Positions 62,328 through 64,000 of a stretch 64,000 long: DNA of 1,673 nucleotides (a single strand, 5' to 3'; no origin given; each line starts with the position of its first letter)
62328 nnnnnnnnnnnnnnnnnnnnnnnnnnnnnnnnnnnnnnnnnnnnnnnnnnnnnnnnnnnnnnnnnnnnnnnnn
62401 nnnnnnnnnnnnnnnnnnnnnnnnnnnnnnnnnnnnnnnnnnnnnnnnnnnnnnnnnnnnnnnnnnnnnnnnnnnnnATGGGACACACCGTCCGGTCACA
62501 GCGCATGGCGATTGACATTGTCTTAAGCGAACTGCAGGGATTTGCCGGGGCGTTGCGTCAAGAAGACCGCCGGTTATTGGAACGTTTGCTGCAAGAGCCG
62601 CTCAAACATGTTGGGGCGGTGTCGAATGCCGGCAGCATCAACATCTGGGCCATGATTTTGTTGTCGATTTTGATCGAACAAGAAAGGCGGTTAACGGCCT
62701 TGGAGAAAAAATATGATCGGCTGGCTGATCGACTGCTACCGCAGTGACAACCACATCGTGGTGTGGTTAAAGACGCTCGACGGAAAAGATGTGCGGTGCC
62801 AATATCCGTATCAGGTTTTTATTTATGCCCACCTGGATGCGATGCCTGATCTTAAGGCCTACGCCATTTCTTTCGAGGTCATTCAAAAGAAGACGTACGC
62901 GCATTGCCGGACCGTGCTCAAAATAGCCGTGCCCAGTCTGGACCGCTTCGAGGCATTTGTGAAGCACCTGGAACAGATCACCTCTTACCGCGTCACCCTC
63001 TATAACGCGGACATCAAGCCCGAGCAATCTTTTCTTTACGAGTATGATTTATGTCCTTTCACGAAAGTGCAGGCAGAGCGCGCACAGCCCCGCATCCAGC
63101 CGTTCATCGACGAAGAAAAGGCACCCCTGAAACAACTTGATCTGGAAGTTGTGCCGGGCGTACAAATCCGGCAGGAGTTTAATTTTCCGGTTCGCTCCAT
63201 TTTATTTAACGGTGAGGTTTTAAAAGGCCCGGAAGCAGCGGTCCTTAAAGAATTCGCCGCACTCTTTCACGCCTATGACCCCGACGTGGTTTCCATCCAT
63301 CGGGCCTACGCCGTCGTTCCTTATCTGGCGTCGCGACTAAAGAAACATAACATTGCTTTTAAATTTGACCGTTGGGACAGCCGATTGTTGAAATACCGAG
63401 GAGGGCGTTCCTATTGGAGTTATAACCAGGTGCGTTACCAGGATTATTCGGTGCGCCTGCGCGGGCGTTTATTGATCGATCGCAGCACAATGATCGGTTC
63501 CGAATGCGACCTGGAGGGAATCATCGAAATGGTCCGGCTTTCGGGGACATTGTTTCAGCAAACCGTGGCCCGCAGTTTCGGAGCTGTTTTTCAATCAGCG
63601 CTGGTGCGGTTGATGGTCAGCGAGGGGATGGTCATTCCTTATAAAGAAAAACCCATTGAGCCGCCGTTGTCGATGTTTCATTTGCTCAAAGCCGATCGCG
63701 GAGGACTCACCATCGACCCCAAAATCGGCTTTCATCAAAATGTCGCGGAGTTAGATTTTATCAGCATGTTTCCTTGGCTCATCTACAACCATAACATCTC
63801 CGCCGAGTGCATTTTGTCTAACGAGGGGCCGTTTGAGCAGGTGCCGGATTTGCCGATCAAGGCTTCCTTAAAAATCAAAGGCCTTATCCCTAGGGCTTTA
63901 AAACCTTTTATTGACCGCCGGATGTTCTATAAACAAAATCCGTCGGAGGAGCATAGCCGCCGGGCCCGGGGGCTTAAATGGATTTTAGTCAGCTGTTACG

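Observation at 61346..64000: lexA transcribed divergently from a three-gene overlapping operon: two unknown proteins plus Pol II (polB)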

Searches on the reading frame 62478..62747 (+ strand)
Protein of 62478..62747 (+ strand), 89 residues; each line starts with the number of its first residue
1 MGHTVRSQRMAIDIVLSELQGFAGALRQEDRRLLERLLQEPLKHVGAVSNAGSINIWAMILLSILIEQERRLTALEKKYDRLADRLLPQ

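Call 4: search_protein_families(library=pfam, proteins=[window:62478-62747:+], max_evalue=1)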
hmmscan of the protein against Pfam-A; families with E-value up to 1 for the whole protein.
window:62478-62747:+ (89 aa): 2 families
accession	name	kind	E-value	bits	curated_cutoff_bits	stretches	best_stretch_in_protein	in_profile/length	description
PF09384.15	UTP15_C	-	0.054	13.7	33.1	1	16-85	57-126/147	UTP15 C terminal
PF14904.11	FAM86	-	0.091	13.2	23.5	1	27-84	34-93/94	Family of unknown function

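Call 5: search_protein_families(library=ncbifam, proteins=[window:62478-62747:+], max_evalue=1)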
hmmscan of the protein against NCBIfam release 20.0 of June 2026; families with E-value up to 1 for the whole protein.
window:62478-62747:+ (89 aa): 0 families

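Call 24: find_homologous_proteins(query=window:62478-62747:+)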
Query window:62478-62747:+ (89 aa): 11 proteins with E <= 0.001 among 15 candidates.
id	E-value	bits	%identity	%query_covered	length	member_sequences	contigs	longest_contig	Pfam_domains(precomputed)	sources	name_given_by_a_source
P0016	2.9e-48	179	100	100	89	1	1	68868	PF26485.1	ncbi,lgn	-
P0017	1.3e-33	132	74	100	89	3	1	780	PF26485.1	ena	-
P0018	4.9e-33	131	75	100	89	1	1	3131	PF26485.1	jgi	jgi:hypothetical protein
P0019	6.5e-30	121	73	93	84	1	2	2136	PF26485.1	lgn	-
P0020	4.1e-26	109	67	93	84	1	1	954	PF26485.1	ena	-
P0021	2.9e-24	103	59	100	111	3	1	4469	PF26485.1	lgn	-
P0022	5.1e-23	99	57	99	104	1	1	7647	PF26485.1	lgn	-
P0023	8.5e-23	98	58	94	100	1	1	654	PF26485.1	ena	-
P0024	1.0e-22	98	58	94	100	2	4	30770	PF26485.1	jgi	jgi:hypothetical protein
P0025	8.1e-21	92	55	94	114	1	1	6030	PF26485.1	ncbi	ncbi:MAG: hypothetical protein ABH879_10500 [archaeon]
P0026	6.4e-20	89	51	94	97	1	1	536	PF26485.1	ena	-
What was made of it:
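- On PolB2 operon (iRadA-PPB2-PolB2): Precomputed Pfam PF26485 DUF8156, call 24.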

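Call 25: find_encoding_contigs(protein=P0016, flank=10000, max_places=3)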
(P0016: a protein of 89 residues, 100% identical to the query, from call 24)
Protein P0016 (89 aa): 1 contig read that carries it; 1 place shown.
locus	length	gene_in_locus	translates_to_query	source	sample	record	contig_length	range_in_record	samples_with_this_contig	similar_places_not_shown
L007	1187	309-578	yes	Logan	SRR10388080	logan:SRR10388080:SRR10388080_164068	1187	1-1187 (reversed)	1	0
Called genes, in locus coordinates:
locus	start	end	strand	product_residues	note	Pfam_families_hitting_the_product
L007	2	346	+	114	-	?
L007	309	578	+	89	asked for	PF26485:DUF8156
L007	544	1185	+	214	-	?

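Call 56: predict_structure(alignment_id=A4)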
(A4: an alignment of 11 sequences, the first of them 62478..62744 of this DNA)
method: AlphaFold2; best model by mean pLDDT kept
length: 89 residues; sequences in the alignment: 11
mean_pLDDT: 64.7   pTM: 0.36
mean pLDDT of the five models: 64.7, 62.8, 57.9, 56.6, 52.7
residues with pLDDT >= 90: 0; 70-90: 31; 50-70: 48; < 50: 10
segments of 3 or more residues with pLDDT < 50: 42-48, 87-89
pLDDT, mean of each block of 10 residues (from residue 1): 62 70 70 66 48 60 75 74 56
secondary structure, 60 per line:
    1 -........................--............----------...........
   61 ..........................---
elements in order: H2-25 H28-39 H50-86
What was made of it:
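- On PolB2 operon (iRadA-PPB2-PolB2): Three helices, call 56.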

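Call 66: fold_search(model_id=the predicted structure, library=pdb)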
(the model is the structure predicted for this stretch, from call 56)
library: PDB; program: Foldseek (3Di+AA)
matches with E <= 10: 5; with E <= 0.001: 0
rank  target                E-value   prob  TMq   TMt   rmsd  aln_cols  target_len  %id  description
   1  5lfp_A                4.0e+00  0.06  0.35  0.29   8.5        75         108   19  Crystal Structure of the Bacterial Proteasome Activator Bpa of Mycobacterium tuberculosis (space group P6322, SeMet) (released 2016-11-23)
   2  5lfj_A                4.6e+00  0.14  0.55  0.47   4.2        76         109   21  Crystal Structure of the Bacterial Proteasome Activator Bpa of Mycobacterium tuberculosis (released 2016-11-23)
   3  5lfj_B                4.6e+00  0.14  0.57  0.47   4.3        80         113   21  Crystal Structure of the Bacterial Proteasome Activator Bpa of Mycobacterium tuberculosis (released 2016-11-23)
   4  5iet_A                5.0e+00  0.11  0.53  0.45   4.4        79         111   23  Crystal Structure of Mycobacterium Tuberculosis ATP-independent Proteasome activator (released 2016-03-30)
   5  2naq_MODEL_1_A        8.7e+00  0.03  0.33  0.32  12.0        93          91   16  3D NMR solution structure of NLRP3 PYD (released 2016-07-27)
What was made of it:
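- The PPB2 monomer model is of low confidence and gives no fold match (calls 56, 66).
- Tried and rejected: PPB2 monomer model: low confidence, and its Foldseek hits were meaningless (calls 56, 66).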

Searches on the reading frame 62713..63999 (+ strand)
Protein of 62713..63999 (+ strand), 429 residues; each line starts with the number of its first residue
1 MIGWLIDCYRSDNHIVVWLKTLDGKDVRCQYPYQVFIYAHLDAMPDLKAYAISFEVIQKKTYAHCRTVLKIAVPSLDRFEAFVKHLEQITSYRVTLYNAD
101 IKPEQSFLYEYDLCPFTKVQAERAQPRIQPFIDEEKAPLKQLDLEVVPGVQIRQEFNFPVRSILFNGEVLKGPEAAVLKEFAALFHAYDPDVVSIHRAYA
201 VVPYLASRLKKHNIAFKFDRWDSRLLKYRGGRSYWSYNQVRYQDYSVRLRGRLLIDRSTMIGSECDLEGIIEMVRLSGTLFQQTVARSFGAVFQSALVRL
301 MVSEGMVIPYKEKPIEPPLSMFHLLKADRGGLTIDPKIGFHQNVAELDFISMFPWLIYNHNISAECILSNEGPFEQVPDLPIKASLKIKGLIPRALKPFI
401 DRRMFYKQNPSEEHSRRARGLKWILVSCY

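Call 4: search_protein_families(library=pfam, proteins=[window:62713-63999:+], max_evalue=1)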
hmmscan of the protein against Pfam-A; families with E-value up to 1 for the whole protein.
window:62713-63999:+ (429 aa): 2 families
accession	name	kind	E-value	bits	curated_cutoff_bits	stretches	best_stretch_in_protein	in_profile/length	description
PF00136.26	DNA_pol_B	-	2.4e-07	30.3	23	1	292-415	14-143/453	DNA polymerase family B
PF03104.25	DNA_pol_B_exo1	-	0.0012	18.8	23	1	174-263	143-230/242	DNA polymerase family B, exonuclease domain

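Call 5: search_protein_families(library=ncbifam, proteins=[window:62713-63999:+], max_evalue=1)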
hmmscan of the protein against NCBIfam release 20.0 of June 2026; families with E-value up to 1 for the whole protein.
window:62713-63999:+ (429 aa): 8 families
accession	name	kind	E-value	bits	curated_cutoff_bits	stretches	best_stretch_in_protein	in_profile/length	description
NF004416.0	PRK05761.1-2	equivalog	8.6e-45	153.3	516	1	4-429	2-405/665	type B DNA-directed DNA polymerase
NF004418.0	PRK05761.1-4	subfamily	7.1e-35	120.4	692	1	41-429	55-437/717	type B DNA-directed DNA polymerase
NF004417.0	PRK05761.1-3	equivalog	2.8e-08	32.2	780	1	327-419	484-579/858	DNA-directed DNA polymerase I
TIGR00592.1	pol2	superfamily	2.6e-07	29.1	239.95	1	329-408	801-878/1176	DNA polymerase (pol2)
NF004421.0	PRK05762.1-2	equivalog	2.7e-05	22.7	570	0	327-363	410-446/795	DNA polymerase II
NF004415.0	PRK05761.1-1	equivalog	0.00047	18.2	1289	1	326-367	492-533/883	DNA-directed DNA polymerase I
NF004419.0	PRK05761.1-5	equivalog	0.00096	17.2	1285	1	327-367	551-591/932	DNA-directed DNA polymerase I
NF004422.0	PRK05762.1-4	equivalog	0.12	10.7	1103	0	66-113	78-122/789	DNA polymerase II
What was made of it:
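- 62713..64000 (+): PolB2-type family-B DNA polymerase, first 429 residues; it is cut by the window end, and full-length relatives are 702-731 aa. Motif A (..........) is present. The Exo I aspartate is not conserved among relatives. NF004416 at 8.6e-45 against Pol II models at 22.7 bits or less (call 5).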

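Call 28: find_related_loci(query=A2, collection=genome_contigs, flank=6000)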
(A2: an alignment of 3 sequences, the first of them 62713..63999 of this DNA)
Query A2 (429 aa) in genome_contigs; peptide patterns used: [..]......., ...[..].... (x = any residue, [..] = any of these).
94 stretches matched a pattern; 25 encode a relative of the query (tblastn E <= 1e-3); 25 distinct loci.
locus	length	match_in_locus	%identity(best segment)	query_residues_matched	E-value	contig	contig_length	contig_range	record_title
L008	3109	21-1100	64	68-429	4e-163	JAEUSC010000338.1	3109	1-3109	MAG: Candidatus Omnitrophota bacterium isolate new MAG-293 k141_1630786, whole genome shotgun sequence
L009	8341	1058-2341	54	1-429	4e-155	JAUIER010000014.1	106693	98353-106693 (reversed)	MAG: bacterium isolate 8_bin.41 NODE_333_length_106693_cov_1.380403, whole genome shotgun sequence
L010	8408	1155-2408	50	1-429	1e-144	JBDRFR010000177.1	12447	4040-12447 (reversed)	MAG: Nanoarchaeota archaeon isolate MEGAHIT-group-1.382 k141_2519830, whole genome shotgun sequence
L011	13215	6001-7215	49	3-429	2e-138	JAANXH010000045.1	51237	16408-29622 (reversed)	MAG: Candidatus Woesearchaeota archaeon isolate SuakinDeep_MAG79_5 MAG795_45, whole genome shotgun sequence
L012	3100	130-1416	45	1-429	7e-130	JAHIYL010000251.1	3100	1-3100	MAG: Nanoarchaeota archaeon isolate Modern_marine.mb.116 Modern_marine.mb.116_k141_2221384, whole genome shotgun sequenc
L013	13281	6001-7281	61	1-429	0e+0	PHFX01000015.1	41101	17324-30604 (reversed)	MAG: Candidatus Brocadia sp. WS118 scaffold_31, whole genome shotgun sequence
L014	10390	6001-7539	26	1-429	2e-33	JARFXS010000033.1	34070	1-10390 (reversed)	MAG: Candidatus Nitrosocosmicus sp. isolate WA-bin7 opera_contig_1759, whole genome shotgun sequence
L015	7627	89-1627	25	1-429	4e-33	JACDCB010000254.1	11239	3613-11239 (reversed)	MAG: Nitrosopumilus sp. isolate MGR_bin297 SD2897-2912_k127_8235846, whole genome shotgun sequence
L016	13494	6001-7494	26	3-429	1e-32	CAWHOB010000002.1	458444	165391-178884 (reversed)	MAG: uncultured Nitrososphaeraceae archaeon isolate MFD09603.bin.1.404 genome assembly, contig: contig_29335, whole geno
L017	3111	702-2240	26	1-429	2e-31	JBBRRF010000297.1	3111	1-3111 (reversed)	MAG: Candidatus Nitrosocosmicus sp. isolate Ls6-A1 LS6_sbin.84_K_975082_L_3111_cov_6.0377, whole genome shotgun sequence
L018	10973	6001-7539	25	1-429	1e-30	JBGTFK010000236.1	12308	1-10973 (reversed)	MAG: Candidatus Nitrosocosmicus sp. isolate JTS-RE19 k141_3612328, whole genome shotgun sequence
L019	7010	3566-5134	25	3-429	7e-31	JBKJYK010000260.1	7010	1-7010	MAG: Candidatus Nitrosocosmicus sp. isolate swi_bin.204 k127_18411864, whole genome shotgun sequence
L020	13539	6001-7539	25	1-429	7e-31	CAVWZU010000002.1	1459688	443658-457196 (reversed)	MAG: uncultured Nitrososphaeraceae archaeon isolate MFD04212.bin.2.239 genome assembly, contig: contig_2306, whole genom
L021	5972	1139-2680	25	1-429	3e-30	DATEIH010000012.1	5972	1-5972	MAG TPA_asm: Candidatus Nitrosocosmicus sp. isolate SMAG_U8832 k141_4669, whole genome shotgun sequence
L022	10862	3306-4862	25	3-429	4e-30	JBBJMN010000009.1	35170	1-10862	MAG: Candidatus Nitrosocosmicus sp. isolate RUP_SRG_31 NODE_1091_length_35170_cov_5.673501, whole genome shotgun sequenc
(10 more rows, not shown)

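Call 74: find_related_loci(query=A2, collection=metagenome_contigs, flank=4000)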
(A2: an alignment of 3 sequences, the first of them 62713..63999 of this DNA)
Query A2 (429 aa) in metagenome_contigs; peptide patterns used: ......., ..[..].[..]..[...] (x = any residue, [..] = any of these).
251 stretches matched a pattern; 9 encode a relative of the query (tblastn E <= 1e-3); 9 distinct loci.
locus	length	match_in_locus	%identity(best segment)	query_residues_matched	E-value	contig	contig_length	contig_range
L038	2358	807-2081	63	3-429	0e+0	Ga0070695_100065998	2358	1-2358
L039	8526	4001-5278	52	1-429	9e-151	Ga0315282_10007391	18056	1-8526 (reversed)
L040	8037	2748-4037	48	1-429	1e-134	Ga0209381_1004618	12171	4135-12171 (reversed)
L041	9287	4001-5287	46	1-429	2e-129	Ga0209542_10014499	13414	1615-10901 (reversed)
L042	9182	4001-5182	47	1-429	1e-119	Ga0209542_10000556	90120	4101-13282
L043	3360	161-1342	47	1-429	4e-123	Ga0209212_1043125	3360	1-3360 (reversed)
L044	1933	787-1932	43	1-384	1e-112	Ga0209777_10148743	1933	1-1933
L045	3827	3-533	64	253-429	2e-80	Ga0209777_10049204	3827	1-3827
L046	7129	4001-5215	43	2-429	1e-116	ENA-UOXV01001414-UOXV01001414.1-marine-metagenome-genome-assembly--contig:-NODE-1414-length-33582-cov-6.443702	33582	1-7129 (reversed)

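Call 79: search_protein_families(library=ncbifam, proteins=[L009:1058-3163:+], max_evalue=0.00001)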
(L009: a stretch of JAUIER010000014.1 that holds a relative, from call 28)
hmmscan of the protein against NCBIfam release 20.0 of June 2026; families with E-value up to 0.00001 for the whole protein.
L009:1058-3163:+ (702 aa): 8 families
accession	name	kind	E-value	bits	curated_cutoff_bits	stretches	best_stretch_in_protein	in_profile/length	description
NF004416.0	PRK05761.1-2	equivalog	1.2e-103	347.7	516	1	84-672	81-644/665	type B DNA-directed DNA polymerase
NF004418.0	PRK05761.1-4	subfamily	2.7e-74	250.7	692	1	137-693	135-709/717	type B DNA-directed DNA polymerase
NF004417.0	PRK05761.1-3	equivalog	4.9e-33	114.1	780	1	302-676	456-843/858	DNA-directed DNA polymerase I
TIGR00592.1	pol2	superfamily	5.8e-19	67.7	239.95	1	328-653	801-1143/1176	DNA polymerase (pol2)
NF004415.0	PRK05761.1-1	equivalog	2.5e-17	62.1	1289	1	418-666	600-846/883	DNA-directed DNA polymerase I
NF004419.0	PRK05761.1-5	equivalog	1.4e-16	59.7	1285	1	325-679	550-915/932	DNA-directed DNA polymerase I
NF004421.0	PRK05762.1-2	equivalog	8.6e-10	37.5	570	1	323-498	407-582/795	DNA polymerase II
NF004422.0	PRK05762.1-4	equivalog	2.7e-06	26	1103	0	324-489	400-566/789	DNA polymerase II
